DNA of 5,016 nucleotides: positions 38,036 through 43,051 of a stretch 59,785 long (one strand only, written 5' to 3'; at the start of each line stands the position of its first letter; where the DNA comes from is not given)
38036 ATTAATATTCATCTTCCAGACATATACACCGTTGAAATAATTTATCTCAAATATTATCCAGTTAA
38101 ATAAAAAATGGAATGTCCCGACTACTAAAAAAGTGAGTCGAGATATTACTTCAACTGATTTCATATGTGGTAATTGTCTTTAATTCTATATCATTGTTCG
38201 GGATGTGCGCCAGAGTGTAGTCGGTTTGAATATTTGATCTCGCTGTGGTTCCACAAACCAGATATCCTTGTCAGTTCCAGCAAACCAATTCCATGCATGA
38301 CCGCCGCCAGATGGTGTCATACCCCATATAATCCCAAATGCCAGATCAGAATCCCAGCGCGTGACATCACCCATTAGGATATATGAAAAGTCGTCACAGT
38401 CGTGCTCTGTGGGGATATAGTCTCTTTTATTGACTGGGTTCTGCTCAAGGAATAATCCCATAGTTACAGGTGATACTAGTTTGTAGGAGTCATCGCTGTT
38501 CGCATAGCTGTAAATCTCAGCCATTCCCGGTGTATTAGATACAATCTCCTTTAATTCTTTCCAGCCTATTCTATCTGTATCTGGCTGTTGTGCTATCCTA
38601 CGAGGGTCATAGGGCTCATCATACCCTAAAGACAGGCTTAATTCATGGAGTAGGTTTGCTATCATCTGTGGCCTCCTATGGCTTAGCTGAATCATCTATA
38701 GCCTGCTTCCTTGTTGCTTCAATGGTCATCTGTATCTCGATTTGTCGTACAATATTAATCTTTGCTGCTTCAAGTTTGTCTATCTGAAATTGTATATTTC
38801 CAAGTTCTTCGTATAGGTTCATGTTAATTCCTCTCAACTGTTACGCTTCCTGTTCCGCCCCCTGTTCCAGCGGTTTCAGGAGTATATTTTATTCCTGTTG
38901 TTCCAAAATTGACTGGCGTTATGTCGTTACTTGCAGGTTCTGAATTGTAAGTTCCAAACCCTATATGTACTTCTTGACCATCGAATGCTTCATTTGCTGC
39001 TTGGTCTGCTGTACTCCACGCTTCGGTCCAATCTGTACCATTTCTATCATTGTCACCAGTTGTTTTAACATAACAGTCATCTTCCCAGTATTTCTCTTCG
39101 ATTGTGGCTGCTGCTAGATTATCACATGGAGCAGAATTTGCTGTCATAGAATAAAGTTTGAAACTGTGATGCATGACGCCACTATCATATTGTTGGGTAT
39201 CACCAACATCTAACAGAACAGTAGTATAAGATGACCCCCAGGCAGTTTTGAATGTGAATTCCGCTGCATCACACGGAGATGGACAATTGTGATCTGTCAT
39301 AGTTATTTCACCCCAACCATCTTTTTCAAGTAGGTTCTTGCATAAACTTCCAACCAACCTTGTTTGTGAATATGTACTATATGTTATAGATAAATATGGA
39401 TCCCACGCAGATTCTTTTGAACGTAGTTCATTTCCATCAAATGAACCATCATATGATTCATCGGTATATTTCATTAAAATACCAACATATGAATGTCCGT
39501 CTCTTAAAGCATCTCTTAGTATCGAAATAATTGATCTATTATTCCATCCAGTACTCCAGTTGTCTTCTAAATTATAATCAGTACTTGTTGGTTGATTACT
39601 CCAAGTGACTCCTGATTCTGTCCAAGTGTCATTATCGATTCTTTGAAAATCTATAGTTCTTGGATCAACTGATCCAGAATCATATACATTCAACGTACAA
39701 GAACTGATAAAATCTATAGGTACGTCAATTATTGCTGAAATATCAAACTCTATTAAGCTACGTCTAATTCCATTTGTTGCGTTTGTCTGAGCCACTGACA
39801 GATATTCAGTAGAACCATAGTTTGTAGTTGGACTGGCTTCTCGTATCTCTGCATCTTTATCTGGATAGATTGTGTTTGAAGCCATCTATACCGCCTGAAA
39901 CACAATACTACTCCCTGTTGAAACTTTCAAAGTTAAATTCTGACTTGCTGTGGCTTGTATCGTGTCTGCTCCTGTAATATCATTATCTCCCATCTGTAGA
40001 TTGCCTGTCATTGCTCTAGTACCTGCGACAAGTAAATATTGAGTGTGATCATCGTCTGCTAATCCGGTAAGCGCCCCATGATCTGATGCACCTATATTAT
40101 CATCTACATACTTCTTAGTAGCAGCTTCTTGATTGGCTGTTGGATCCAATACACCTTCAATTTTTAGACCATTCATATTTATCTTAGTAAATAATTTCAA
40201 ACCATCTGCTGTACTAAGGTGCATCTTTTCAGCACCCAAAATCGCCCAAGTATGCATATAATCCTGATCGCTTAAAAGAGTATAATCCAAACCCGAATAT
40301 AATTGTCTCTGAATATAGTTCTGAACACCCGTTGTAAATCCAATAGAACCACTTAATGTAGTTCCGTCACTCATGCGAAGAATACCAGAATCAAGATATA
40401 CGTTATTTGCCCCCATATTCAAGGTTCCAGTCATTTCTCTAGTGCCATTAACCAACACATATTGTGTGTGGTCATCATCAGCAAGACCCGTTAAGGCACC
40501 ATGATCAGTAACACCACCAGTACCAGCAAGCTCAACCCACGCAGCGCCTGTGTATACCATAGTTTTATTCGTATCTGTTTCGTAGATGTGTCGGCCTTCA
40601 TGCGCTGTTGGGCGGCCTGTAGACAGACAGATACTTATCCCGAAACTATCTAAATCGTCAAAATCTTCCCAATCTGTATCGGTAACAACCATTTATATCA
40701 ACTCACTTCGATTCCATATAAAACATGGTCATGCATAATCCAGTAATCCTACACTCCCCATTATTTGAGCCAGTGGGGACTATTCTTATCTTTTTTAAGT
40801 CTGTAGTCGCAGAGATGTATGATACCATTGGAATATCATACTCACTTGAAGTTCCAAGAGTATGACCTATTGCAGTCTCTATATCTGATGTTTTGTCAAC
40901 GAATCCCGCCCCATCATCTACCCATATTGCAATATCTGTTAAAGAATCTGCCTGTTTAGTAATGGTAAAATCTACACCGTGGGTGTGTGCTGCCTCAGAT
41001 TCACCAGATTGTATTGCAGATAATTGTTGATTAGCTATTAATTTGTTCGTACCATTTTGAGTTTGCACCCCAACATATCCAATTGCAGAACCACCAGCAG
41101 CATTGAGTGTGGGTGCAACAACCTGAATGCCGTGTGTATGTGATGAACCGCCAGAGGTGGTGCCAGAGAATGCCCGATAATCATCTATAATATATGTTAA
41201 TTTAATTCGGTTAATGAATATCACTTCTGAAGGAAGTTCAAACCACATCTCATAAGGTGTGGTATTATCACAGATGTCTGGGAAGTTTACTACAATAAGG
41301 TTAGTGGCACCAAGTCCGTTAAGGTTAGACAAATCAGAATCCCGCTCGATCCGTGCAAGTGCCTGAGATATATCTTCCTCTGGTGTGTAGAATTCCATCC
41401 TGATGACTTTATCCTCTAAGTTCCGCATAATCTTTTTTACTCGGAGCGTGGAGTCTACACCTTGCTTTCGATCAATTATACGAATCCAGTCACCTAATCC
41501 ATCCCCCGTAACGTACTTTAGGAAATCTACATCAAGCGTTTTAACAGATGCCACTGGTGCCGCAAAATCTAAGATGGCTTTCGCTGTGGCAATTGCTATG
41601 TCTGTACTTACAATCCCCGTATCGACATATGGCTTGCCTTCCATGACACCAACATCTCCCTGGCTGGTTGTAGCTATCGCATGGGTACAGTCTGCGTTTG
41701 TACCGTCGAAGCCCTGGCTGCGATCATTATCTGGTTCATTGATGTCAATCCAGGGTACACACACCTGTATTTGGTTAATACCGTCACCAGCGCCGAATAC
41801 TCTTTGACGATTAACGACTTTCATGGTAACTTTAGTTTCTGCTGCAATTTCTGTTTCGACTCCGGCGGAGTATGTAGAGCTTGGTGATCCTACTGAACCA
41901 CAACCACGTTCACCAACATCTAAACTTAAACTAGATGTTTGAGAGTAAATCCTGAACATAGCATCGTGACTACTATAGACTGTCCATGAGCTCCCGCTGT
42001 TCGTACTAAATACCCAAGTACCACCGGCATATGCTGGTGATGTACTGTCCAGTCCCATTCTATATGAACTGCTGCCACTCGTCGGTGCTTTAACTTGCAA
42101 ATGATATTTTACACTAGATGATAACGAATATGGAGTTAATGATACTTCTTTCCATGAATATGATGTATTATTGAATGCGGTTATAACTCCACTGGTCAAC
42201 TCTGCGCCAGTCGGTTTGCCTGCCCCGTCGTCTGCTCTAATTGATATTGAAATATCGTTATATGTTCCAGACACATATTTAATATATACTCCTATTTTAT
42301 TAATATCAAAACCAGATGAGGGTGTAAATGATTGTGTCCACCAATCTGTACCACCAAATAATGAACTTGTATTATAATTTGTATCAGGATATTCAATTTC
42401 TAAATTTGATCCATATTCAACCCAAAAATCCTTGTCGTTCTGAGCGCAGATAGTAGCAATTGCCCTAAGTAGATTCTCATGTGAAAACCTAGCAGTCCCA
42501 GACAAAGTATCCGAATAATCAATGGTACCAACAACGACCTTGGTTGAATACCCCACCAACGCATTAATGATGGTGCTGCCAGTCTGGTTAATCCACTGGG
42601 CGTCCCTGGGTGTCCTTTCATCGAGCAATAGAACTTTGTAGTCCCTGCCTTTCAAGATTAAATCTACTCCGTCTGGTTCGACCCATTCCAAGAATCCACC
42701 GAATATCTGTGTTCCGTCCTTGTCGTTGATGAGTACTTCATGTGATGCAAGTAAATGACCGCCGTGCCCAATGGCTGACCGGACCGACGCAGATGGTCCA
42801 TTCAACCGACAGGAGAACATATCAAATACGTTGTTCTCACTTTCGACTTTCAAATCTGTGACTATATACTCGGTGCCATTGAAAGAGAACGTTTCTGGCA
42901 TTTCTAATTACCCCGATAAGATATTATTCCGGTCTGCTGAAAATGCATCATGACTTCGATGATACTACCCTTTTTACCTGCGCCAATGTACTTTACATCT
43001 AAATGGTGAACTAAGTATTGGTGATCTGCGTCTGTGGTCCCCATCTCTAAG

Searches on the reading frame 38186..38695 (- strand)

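Call 80: search_protein_families(library=pfam, proteins=[window:38186-38695:-], max_evalue=0.01)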
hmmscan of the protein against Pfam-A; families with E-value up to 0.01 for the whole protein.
window:38186-38695:- (169 aa): 2 families
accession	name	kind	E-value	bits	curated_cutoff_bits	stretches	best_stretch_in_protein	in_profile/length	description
PF18021.7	Agglutinin_C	-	4.4e-07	30.7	26.8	1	71-154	1-92/93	Agglutinin C-terminal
PF18022.7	Lectin_C_term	-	0.0029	18.4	27.1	1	80-152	17-100/102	Ricin-type beta-trefoil lectin C-terminal domain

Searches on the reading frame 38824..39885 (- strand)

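Call 7: search_protein_families(library=pfam, proteins=[window:38824-39885:-], max_evalue=0.01)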
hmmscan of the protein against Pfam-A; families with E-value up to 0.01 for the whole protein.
window:38824-39885:- (353 aa): 2 families
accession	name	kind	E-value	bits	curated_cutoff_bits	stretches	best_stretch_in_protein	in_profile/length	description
PF24517.2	CBM96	-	1.7e-19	70.6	26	1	4-168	3-163/164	Carbohydrate-binding module family 96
PF06848.17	Disaggr_repeat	-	0.00031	20.9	33.9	1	11-105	1-93/179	Disaggregatase related repeat domain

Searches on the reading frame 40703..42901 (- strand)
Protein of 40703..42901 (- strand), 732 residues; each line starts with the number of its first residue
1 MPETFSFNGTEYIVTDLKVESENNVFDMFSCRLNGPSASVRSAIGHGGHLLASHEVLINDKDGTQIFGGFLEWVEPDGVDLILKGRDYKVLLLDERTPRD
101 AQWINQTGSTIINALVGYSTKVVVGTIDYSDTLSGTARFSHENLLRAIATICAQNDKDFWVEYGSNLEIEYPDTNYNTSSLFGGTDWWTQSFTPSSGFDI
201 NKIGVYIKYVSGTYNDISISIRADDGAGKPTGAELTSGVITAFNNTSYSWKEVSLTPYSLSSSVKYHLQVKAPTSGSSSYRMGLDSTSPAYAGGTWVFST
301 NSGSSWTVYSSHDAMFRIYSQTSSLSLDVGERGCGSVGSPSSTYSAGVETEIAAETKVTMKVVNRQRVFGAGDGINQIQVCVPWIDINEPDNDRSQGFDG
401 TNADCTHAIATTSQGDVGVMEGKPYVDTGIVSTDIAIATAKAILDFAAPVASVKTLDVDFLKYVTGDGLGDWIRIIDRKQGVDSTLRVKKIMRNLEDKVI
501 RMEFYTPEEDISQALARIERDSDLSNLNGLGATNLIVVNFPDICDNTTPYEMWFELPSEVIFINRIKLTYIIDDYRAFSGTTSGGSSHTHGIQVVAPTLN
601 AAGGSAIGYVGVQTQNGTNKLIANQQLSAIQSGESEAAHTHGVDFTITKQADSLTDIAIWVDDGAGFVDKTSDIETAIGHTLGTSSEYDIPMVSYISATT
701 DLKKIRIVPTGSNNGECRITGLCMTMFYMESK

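Call 7: search_protein_families(library=pfam, proteins=[window:40703-42901:-], max_evalue=0.01)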
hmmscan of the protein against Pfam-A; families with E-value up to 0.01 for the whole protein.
window:40703-42901:- (732 aa): 0 families

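Call 102: find_related_loci(query=window:40703-42901:-, collection=viral_contigs, flank=10000)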
Query window:40703-42901:- (732 aa) in viral_contigs; peptide patterns used: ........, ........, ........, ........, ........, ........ (x = any residue, [..] = any of these).
13 stretches matched a pattern; 1 encode a relative of the query (tblastn E <= 1e-3); 1 distinct loci.
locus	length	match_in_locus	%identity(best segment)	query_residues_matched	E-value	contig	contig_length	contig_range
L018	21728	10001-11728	85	1-732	0e+0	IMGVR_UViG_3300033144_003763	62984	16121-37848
